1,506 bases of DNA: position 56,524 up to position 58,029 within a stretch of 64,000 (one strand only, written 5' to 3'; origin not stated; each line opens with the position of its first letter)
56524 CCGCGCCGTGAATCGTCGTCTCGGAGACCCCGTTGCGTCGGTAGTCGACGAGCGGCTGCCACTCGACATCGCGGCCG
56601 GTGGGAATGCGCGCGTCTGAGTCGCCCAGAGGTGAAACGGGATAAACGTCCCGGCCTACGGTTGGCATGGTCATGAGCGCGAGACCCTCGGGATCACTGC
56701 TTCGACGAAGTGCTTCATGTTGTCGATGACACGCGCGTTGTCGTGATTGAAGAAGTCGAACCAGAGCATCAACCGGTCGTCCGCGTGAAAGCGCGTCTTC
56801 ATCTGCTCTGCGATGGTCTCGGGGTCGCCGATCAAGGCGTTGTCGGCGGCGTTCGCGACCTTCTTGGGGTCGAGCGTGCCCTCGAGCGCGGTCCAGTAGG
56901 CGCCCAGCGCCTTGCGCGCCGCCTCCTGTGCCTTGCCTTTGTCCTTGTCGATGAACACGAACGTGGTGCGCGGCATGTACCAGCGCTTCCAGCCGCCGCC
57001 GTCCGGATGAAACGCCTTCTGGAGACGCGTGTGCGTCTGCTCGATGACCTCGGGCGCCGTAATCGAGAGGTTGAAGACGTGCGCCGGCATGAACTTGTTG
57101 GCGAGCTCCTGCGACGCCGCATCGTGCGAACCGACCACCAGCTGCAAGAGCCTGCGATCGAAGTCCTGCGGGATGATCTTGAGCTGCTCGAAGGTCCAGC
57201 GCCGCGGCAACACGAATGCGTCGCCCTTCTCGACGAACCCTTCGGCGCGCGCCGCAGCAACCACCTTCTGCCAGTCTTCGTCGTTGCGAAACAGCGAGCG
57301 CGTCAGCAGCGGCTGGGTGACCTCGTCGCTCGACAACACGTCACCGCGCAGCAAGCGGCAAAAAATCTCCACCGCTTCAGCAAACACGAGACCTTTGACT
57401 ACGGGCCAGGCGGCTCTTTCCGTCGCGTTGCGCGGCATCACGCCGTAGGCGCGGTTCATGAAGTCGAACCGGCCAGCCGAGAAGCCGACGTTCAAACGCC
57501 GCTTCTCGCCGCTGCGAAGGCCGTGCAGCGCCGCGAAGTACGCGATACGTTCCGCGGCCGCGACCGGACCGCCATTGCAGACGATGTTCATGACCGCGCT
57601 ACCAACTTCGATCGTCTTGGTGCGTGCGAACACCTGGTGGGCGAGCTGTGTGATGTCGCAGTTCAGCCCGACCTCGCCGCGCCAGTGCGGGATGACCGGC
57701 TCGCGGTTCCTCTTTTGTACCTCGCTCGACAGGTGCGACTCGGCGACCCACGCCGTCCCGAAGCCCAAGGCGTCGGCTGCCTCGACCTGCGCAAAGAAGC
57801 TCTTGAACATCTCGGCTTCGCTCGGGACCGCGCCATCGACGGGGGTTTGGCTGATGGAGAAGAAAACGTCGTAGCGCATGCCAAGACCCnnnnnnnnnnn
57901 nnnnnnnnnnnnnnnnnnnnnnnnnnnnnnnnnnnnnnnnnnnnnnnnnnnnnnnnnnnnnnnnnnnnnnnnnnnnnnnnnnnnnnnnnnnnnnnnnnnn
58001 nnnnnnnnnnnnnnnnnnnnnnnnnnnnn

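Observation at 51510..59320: Eight-gene operon combining kynurenine formamidase, an AmnB/AmnA-type aminophenol dioxygenase, semialdehyde dehydrogenase, asparaginase-II-like amidase, LLM monooxygenase, SDR and HAD phosphatase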

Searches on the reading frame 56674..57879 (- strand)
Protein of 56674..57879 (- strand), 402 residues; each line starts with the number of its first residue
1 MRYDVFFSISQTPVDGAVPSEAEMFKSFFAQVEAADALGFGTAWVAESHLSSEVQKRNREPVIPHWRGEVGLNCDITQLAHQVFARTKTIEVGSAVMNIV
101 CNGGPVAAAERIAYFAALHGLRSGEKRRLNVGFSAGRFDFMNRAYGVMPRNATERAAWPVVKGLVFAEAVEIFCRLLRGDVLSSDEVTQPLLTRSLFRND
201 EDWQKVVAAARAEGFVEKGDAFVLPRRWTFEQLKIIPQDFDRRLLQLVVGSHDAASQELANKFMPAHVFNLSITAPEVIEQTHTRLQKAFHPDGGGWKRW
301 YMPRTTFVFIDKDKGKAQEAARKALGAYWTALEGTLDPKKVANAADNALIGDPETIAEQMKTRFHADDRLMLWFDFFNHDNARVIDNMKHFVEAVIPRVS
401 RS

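Call 4: search_protein_families(library=pfam, proteins=[window:56674-57879:-], max_evalue=0.01)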
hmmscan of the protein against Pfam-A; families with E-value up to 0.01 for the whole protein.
seq(402 aa): 1 family
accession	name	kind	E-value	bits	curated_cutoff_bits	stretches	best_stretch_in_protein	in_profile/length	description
PF00296.26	Bac_luciferase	-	1.1e-11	45.1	27.9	1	11-362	8-306/314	Luciferase-like monooxygenase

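Call 5: search_protein_families(library=ncbifam, proteins=[window:56674-57879:-], max_evalue=0.01)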
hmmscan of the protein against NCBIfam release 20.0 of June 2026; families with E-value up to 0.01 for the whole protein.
seq(402 aa): 4 families
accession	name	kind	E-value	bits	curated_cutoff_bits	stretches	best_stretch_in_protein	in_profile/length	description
TIGR04027.1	LLM_KPN_01858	hypoth_equivalog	1.2e-06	27.7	412.9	1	22-226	16-185/326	putative FMN-dependent luciferase-like monooxygenase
TIGR03558.1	oxido_grp_1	subfamily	8.8e-05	21.8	166.95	0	23-55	17-49/325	MsnO8 family LLM class oxidoreductase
TIGR03564.1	F420_MSMEG_4879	subfamily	0.00062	19.5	234.25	0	308-364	198-256/265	TIGR03564 family F420-dependent LLM class oxidoreductase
TIGR03858.1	LLM_2I7G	subfamily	0.0021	17.1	462.25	0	345-399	280-336/337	Atu2307/SP_0267 family LLM class monooxygenase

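Call 29: search_solved_structures(query=window:56674-57879:-, max_evalue=1, show_alignments=2)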
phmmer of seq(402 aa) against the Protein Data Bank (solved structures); distinct sequences matched with E-value up to 1: 1.
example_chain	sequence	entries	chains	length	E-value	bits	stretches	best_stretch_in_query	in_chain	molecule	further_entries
8k74_A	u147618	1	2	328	0.23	13.6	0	29-184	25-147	Alkanal monooxygenase alpha chain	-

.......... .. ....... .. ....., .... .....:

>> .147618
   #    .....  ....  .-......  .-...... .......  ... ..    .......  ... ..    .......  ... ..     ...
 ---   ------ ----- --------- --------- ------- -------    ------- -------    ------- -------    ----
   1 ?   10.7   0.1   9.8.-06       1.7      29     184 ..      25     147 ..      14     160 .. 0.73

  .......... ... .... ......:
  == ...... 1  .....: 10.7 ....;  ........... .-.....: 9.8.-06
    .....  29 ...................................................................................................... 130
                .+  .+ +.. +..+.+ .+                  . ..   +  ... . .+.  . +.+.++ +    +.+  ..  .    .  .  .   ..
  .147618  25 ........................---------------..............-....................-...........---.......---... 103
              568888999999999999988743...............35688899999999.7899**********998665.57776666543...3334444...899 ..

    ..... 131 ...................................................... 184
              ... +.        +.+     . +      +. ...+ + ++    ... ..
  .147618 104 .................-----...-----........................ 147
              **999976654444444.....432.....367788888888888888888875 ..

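Call 31: find_homologous_proteins(query=window:56674-57879:-, max_evalue=0.00001)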
Query seq(402 aa) (402 aa): 4979 proteins with E <= 0.00001 among 8000 candidates; the best 120 are listed.
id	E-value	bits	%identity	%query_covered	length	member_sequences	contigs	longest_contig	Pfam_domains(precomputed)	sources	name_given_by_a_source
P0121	4.5e-272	920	100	100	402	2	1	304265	PF00296.27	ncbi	-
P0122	4.8e-254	860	93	100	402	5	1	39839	PF00296.27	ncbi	ncbi:MAG: LLM class flavin-dependent oxidoreductase [Myxococcota bacterium]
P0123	1.2e-243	826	88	100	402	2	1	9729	PF00296.27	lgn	-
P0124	3.6e-229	779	83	100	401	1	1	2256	PF00296.27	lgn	-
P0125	4.3e-194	663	74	100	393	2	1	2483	PF00296.27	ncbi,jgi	jgi:alkanesulfonate monooxygenase SsuD/methylene tetrahydromethanopterin reductase-like flavin-depen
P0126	2.4e-177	608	66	100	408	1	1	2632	PF00296.27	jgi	jgi:alkanesulfonate monooxygenase SsuD/methylene tetrahydromethanopterin reductase-like flavin-depen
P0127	1.1e-176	606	65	99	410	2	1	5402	PF00296.27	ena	-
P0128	3.1e-176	604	65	99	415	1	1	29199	PF00296.27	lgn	-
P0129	1.2e-175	602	65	100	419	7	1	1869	PF00296.27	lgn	-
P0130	1.4e-175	602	67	99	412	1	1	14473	PF00296.27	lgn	-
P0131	4.5e-175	600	66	99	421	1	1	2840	PF00296.27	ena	-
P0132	4.7e-175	600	66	99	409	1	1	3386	PF00296.27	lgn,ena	-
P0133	8.6e-175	599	65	99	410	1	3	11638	PF00296.27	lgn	-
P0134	1.6e-174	599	65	99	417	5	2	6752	PF00296.27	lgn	-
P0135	1.6e-174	599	65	100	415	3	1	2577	PF00296.27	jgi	jgi:alkanesulfonate monooxygenase SsuD/methylene tetrahydromethanopterin reductase-like flavin-depen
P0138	3.5e-174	597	66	99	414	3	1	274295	PF00296.27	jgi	jgi:alkanesulfonate monooxygenase SsuD/methylene tetrahydromethanopterin reductase-like flavin-depen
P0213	5.3e-168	577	65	99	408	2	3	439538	PF00296.27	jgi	-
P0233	2.0e-167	575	64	100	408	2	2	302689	PF00296.27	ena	-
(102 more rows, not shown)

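Call 33: find_encoding_contigs(protein=P0121, flank=1000, max_places=1)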
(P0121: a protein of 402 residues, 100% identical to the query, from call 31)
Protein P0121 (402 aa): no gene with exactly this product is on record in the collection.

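Call 41: predict_structure(alignment_id=A1)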
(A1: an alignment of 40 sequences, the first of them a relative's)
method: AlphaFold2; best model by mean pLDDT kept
length: 402 residues; sequences in the alignment: 40
mean_pLDDT: 90.6   pTM: 0.90
mean pLDDT of the five models: 90.6, 89.7, 88.2, 88.0, 87.5
residues with pLDDT >= 90: 268; 70-90: 127; 50-70: 7; < 50: 0
segments of 3 or more residues with pLDDT < 50: none
pLDDT, mean of each block of 10 residues (from residue 1): 92 78 91 98 84 81 78 81 96 90 92 93 92 81 85 95 95 97 97 95 96 94 96 90 93 90 95 84 95 96 94 92 85 79 87 97 95 85 95 97 86
secondary structure, 60 per line:
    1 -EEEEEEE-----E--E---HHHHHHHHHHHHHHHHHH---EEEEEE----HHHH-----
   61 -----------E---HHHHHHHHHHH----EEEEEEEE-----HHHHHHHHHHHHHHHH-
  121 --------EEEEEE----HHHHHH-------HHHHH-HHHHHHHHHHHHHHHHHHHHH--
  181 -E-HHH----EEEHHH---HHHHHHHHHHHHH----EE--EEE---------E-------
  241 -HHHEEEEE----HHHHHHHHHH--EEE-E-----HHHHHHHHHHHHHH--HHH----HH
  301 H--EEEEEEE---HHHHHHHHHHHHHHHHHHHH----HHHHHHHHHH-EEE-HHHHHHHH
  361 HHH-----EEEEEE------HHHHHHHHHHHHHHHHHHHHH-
elements in order: E2-8 H21-38 E42-47 H52-55 H76-86 E91-98 H104-119 E129-134 H139-144 H152-156 H158-178 E191-193 H200-212 E221-223 E245-249 H254-263 E266-268 H276-289 E304-310 H314-333 H338-347 E349-351 H353-363 E369-374 H381-401

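Call 43: fold_search(model_id=the predicted structure, library=pdb)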
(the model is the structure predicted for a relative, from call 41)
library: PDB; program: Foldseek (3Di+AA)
matches with E <= 10: 963; with E <= 0.001: 129
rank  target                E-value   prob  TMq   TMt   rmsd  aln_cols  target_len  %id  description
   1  2i7g_A                2.1e-15  1.00  0.63  0.72   6.1       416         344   14  Crystal Structure of Monooxygenase from Agrobacterium tumefaciens (released 2006-10-03)
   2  7bip_A                2.3e-15  1.00  0.60  0.72   7.4       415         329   17  Crystal structure of monooxygenase RslO1 from Streptomyces bottropensis (released 2021-01-20)
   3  8cbb_B                3.6e-15  1.00  0.61  0.69   6.3       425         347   16  Structure of homodimeric luciferase from Enhygromyxa salina (released 2024-02-07)
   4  8cbb_D                6.5e-15  1.00  0.62  0.72   8.1       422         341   16  Structure of homodimeric luciferase from Enhygromyxa salina (released 2024-02-07)
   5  2i7g_B                6.9e-15  1.00  0.64  0.74   4.8       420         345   14  Crystal Structure of Monooxygenase from Agrobacterium tumefaciens (released 2006-10-03)
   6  8cbb_A                6.9e-15  1.00  0.60  0.70   8.3       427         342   16  Structure of homodimeric luciferase from Enhygromyxa salina (released 2024-02-07)
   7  1luc_A                8.9e-15  1.00  0.61  0.73   6.6       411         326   17  BACTERIAL LUCIFERASE (released 1996-12-07)
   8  8cbb_C                8.9e-15  1.00  0.62  0.69   5.4       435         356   17  Structure of homodimeric luciferase from Enhygromyxa salina (released 2024-02-07)
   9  8k74_A                7.9e-14  1.00  0.58  0.69   7.6       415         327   17  A novel monooxygenase (released 2024-07-31)
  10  1brl_A                9.0e-14  1.00  0.62  0.72   7.8       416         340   16  THREE-DIMENSIONAL STRUCTURE OF BACTERIAL LUCIFERASE FROM VIBRIO HARVEYI AT 2.4 ANGSTROMS RESOLUTION (released 1996-04-01)
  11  8k74_B                1.2e-13  1.00  0.61  0.74   7.8       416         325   16  A novel monooxygenase (released 2024-07-31)
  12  3fgc_A                1.5e-13  1.00  0.60  0.68   7.2       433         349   15  Crystal Structure of the Bacterial Luciferase:Flavin Complex Reveals the Basis of Intersubunit Communication (released 2009-05-26)
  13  3rao_B                1.8e-13  1.00  0.59  0.66   6.3       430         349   16  Crystal Structure of the Luciferase-like Monooxygenase from Bacillus cereus ATCC 10987. (released 2011-05-11)
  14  1rhc                  4.6e-13  1.00  0.55  0.65   6.8       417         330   16  F420-dependent secondary alcohol dehydrogenase in complex with an F420-acetone adduct (released 2004-03-30)
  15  3rao_A                4.9e-13  1.00  0.59  0.68   5.9       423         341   17  Crystal Structure of the Luciferase-like Monooxygenase from Bacillus cereus ATCC 10987. (released 2011-05-11)
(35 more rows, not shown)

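Call 62: find_encoding_contigs(protein=P0138, flank=10000, max_places=1)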
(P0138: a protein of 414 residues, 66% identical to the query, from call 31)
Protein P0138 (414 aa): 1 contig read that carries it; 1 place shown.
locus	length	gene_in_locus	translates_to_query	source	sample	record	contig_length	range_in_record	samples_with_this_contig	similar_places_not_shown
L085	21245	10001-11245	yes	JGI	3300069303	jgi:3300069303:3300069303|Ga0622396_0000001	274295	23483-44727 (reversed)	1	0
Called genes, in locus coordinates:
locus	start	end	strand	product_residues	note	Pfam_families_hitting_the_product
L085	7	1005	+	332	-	PF01370:Epimerase, PF04321:RmlD_sub_bind, PF05368:NmrA, PF16363:GDP_Man_Dehyd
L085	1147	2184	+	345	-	PF13439:Glyco_transf_4 (weak), PF20706:GT4-conflict, PF00534:Glycos_transf_1, PF13692:Glyco_trans_1_4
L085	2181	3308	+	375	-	PF20706:GT4-conflict, PF00534:Glycos_transf_1, PF13692:Glyco_trans_1_4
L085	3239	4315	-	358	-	PF13692:Glyco_trans_1_4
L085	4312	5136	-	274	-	PF00535:Glycos_transf_2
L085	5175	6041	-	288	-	PF00535:Glycos_transf_2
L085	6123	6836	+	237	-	-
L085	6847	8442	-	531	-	PF01943:Polysacc_synt, PF13440:Polysacc_synt_3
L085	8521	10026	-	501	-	PF10633:NPCBM_assoc (weak)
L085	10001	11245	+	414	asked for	PF00296:Bac_luciferase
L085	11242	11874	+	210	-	-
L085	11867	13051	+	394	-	PF06089:Asparaginase_II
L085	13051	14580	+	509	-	PF00171:Aldedh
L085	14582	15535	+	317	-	PF02900:LigB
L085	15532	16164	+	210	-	-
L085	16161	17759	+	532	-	PF02900:LigB, PF01042:Ribonuc_L-PSP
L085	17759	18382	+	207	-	PF04199:Cyclase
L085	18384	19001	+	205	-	PF20108:DUF6498, PF19747:DUF6234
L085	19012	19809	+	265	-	PF23441:SDR (weak), PF00106:adh_short, PF08659:KR (weak), PF13561:adh_short_C2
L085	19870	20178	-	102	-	PF00355:Rieske, PF13806:Rieske_2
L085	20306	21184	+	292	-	PF00378:ECH_1, PF16113:ECH_2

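Call 63: find_encoding_contigs(protein=P0213, flank=10000, max_places=1)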
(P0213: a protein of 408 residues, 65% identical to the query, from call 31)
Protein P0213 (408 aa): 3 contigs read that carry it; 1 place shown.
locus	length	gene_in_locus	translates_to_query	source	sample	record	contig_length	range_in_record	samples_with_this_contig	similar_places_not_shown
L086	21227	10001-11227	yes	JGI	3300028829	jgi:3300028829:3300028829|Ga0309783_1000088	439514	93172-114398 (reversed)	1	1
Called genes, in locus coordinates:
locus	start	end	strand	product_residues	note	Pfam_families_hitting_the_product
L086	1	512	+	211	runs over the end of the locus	PF01596:Methyltransf_3, PF13578:Methyltransf_24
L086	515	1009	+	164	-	-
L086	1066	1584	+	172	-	-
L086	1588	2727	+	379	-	-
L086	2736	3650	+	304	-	PF01545:Cation_efflux, PF16916:ZT_dimer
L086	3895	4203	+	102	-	PF01548:DEDD_Tnp_IS110 (weak)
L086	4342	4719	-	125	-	PF04020:Phage_holin_4_2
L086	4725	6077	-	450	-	PF00487:FA_desaturase, PF01442:Apolipoprotein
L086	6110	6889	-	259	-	PF00106:adh_short, PF08659:KR, PF13460:NAD_binding_10 (weak), PF13561:adh_short_C2, PF23441:SDR (weak)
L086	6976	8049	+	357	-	PF00753:Lactamase_B (weak), PF13483:Lactamase_B_3, PF12706:Lactamase_B_2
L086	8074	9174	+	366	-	PF03301:Trp_dioxygenase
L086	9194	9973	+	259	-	PF00106:adh_short, PF08659:KR (weak), PF13460:NAD_binding_10 (weak), PF13561:adh_short_C2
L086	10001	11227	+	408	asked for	PF00296:Bac_luciferase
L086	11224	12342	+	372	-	PF06089:Asparaginase_II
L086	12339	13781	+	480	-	PF00171:Aldedh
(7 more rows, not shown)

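Call 64: find_encoding_contigs(protein=P0233, flank=10000, max_places=1)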
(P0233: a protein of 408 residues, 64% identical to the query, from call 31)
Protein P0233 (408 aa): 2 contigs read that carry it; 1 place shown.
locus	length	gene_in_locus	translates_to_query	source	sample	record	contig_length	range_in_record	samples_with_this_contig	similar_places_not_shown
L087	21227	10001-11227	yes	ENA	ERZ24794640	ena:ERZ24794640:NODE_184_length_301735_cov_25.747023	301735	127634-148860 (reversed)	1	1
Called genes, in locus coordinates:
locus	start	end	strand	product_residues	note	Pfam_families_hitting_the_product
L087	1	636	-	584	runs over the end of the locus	-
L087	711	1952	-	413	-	-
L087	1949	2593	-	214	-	PF03167:UDG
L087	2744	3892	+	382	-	PF00465:Fe-ADH, PF13685:Fe-ADH_2, PF25137:ADH_Fe_C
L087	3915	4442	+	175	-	-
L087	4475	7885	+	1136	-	PF02985:HEAT (faint), PF13646:HEAT_2 (weak)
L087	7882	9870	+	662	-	-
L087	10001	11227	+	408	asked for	PF00296:Bac_luciferase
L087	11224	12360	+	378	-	PF06089:Asparaginase_II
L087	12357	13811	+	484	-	PF00171:Aldedh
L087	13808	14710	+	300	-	PF02900:LigB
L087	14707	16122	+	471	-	PF02900:LigB, PF01042:Ribonuc_L-PSP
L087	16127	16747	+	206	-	PF04199:Cyclase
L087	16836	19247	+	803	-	PF16683:TGase_elicitor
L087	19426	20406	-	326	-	PF00348:polyprenyl_synt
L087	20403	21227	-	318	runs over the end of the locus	PF00288:GHMP_kinases_N (weak)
